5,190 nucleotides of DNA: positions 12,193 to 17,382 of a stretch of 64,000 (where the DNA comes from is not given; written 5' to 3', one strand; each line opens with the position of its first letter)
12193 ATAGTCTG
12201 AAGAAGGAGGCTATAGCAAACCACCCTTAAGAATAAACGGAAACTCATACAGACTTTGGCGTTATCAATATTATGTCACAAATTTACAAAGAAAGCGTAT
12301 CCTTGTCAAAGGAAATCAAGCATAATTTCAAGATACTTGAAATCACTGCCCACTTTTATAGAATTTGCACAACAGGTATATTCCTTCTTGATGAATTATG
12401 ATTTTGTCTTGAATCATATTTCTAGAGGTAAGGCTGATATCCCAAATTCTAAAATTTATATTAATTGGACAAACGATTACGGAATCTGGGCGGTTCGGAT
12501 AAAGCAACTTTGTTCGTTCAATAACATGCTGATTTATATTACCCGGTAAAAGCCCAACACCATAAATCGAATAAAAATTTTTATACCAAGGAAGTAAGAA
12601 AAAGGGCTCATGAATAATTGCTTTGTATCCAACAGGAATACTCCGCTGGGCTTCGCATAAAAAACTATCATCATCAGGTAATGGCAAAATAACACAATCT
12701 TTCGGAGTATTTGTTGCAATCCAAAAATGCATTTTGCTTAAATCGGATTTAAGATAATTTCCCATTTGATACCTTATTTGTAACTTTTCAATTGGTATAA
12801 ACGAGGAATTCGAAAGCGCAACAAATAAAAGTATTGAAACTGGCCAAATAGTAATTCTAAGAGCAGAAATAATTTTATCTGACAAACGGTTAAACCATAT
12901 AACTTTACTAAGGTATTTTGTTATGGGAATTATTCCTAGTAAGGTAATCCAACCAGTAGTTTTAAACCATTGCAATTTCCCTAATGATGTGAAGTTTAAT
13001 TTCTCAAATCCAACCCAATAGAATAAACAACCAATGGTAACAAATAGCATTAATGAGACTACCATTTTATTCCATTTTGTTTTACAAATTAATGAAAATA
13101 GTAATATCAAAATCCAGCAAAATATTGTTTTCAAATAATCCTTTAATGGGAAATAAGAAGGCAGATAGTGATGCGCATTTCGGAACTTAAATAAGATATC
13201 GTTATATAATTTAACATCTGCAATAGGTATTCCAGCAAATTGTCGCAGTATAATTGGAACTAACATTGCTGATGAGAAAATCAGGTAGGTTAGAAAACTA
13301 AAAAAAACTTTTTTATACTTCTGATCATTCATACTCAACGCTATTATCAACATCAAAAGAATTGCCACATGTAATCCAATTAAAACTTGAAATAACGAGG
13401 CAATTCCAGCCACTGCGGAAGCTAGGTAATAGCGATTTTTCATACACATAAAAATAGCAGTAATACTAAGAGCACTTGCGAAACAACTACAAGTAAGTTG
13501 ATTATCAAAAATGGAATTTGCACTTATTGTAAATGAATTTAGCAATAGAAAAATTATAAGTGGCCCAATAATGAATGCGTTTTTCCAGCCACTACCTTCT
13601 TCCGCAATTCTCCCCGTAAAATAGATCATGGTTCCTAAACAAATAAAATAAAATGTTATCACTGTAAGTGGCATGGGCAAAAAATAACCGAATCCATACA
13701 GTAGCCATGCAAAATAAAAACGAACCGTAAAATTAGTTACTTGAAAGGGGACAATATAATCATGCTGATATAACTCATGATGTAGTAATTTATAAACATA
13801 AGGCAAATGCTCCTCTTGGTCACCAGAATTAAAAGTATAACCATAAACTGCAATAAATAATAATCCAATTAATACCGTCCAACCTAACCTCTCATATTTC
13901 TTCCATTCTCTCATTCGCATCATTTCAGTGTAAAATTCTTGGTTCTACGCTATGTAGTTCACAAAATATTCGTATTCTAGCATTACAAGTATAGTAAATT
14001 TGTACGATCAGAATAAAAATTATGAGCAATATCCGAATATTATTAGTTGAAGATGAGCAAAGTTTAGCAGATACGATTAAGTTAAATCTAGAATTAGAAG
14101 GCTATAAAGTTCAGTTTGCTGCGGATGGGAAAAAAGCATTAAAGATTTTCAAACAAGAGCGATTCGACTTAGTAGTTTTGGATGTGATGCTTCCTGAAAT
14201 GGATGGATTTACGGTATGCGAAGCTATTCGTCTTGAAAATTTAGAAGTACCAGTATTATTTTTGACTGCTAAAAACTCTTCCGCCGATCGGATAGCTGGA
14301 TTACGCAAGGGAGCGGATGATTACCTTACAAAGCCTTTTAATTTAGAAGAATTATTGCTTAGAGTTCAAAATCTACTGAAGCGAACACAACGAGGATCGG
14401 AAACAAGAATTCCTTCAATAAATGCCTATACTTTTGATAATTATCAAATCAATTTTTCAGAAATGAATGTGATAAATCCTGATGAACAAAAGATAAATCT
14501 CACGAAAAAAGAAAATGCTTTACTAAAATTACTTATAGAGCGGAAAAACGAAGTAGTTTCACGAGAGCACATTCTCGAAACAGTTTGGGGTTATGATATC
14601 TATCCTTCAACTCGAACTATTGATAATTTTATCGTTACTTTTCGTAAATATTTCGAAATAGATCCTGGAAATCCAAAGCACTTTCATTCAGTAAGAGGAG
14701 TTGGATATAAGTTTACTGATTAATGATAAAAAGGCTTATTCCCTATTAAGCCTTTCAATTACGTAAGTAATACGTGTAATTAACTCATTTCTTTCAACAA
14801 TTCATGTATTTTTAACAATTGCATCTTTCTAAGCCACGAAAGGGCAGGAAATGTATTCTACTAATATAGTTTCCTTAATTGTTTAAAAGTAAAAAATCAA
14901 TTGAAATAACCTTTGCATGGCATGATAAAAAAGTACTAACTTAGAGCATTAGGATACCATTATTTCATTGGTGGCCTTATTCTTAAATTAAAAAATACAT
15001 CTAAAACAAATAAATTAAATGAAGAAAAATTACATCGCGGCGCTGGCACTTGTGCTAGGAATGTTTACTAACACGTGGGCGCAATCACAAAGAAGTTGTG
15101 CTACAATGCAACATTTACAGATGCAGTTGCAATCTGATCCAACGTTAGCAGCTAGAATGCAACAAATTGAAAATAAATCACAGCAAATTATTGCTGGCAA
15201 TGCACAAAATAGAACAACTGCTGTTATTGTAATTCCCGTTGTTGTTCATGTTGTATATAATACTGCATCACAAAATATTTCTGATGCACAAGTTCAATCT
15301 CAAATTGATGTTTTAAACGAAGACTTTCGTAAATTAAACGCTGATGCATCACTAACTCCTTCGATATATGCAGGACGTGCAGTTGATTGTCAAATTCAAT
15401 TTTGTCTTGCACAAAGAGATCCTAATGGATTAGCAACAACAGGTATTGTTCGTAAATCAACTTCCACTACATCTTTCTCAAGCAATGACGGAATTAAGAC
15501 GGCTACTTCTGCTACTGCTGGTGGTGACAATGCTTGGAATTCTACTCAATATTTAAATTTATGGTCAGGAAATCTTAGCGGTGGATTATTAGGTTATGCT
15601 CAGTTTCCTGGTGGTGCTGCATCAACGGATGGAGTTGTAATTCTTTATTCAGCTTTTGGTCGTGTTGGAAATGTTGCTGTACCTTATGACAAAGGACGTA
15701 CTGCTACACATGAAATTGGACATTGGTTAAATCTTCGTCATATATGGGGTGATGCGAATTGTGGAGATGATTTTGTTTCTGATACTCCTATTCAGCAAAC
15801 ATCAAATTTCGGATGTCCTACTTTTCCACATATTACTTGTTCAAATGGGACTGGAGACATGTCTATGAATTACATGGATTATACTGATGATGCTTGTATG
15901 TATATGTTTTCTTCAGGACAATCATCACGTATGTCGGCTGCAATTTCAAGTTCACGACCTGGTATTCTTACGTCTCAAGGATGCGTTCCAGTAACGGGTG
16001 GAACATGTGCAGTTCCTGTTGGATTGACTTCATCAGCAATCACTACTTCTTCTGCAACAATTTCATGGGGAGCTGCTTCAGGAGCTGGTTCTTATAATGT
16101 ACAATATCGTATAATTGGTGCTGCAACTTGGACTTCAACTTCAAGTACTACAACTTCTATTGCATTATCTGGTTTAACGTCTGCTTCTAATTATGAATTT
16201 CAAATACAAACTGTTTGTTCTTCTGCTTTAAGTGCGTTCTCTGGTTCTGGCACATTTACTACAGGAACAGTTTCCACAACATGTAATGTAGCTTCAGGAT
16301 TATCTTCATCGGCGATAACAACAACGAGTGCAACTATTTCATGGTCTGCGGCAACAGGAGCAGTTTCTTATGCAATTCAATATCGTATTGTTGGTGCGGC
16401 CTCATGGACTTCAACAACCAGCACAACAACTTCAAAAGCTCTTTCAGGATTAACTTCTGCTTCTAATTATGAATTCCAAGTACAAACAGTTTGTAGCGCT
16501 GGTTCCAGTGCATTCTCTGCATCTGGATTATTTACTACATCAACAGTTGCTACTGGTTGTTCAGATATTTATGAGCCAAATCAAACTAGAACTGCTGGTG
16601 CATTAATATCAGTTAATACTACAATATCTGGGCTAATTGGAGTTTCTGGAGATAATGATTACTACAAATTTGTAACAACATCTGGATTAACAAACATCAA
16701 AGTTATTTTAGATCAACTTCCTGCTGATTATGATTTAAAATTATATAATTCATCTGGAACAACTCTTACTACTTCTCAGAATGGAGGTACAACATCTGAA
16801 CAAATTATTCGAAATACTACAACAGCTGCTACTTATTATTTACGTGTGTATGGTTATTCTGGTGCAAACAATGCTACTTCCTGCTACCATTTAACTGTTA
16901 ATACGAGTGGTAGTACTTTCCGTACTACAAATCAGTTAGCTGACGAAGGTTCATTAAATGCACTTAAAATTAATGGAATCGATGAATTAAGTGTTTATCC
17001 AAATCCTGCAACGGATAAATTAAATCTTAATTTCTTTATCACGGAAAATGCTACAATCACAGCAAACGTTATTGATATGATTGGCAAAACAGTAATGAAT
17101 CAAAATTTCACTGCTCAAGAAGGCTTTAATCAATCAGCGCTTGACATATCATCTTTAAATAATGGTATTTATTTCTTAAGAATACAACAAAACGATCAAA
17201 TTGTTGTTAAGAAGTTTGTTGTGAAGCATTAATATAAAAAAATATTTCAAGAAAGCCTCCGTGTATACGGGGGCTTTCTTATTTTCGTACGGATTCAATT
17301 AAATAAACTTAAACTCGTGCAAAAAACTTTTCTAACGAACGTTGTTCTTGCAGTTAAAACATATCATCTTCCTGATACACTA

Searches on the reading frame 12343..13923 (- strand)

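Call 47: search_protein_families(library=pfam, proteins=[window:12343-13923:-], max_evalue=0.00001)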
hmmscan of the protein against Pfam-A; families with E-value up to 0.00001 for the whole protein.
window:12343-13923:- (526 aa): 1 family
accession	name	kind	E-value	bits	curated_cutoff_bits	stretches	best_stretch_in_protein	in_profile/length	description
PF20604.3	DUF6798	-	7e-07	29.3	26.9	1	396-448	4-56/61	Domain of unknown function (DUF6798)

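Call 50: search_protein_families(library=ncbifam, proteins=[window:12343-13923:-], max_evalue=0.01)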
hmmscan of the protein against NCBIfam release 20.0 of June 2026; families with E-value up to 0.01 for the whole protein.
window:12343-13923:- (526 aa): 0 families

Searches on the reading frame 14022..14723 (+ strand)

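Call 47: search_protein_families(library=pfam, proteins=[window:14022-14723:+], max_evalue=0.00001)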
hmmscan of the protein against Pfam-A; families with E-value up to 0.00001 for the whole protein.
window:14022-14723:+ (233 aa): 2 families
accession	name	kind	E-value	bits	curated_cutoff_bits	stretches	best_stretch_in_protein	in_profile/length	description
PF00072.30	Response_reg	-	1.7e-32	112.3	30.2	1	6-115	1-110/111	Response regulator receiver domain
PF00486.34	Trans_reg_C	-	2.2e-22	79.3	26.2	1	156-231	2-77/77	Transcriptional regulatory protein, C terminal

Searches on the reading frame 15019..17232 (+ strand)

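Call 46: search_protein_families(library=pfam, proteins=[window:15019-17232:+], max_evalue=0.00001)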
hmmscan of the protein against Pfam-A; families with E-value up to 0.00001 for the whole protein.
window:15019-17232:+ (737 aa): 5 families
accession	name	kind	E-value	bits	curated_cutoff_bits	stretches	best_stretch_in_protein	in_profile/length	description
PF00041.27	fn3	-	2.7e-18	66.4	25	2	427-501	5-79/84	Fibronectin type III domain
PF18962.6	Por_Secre_tail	-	1.4e-17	64.2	27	1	659-735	1-75/75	Secretion system C-terminal sorting domain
PF05572.19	Peptidase_M43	-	4.7e-15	56.3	23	1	171-309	10-151/152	Pregnancy-associated plasma protein-A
PF25059.1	FN3_DSCAM-DSCAML_C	-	3.1e-09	37.5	39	0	450-509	22-81/89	DSCAM/DSCAML C-terminal Fn3-like domain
PF21605.3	CRLF2-like_D2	-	9.1e-08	32.5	27.3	0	358-398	29-69/94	Cytokine receptor-like factor 2-like, D2 domain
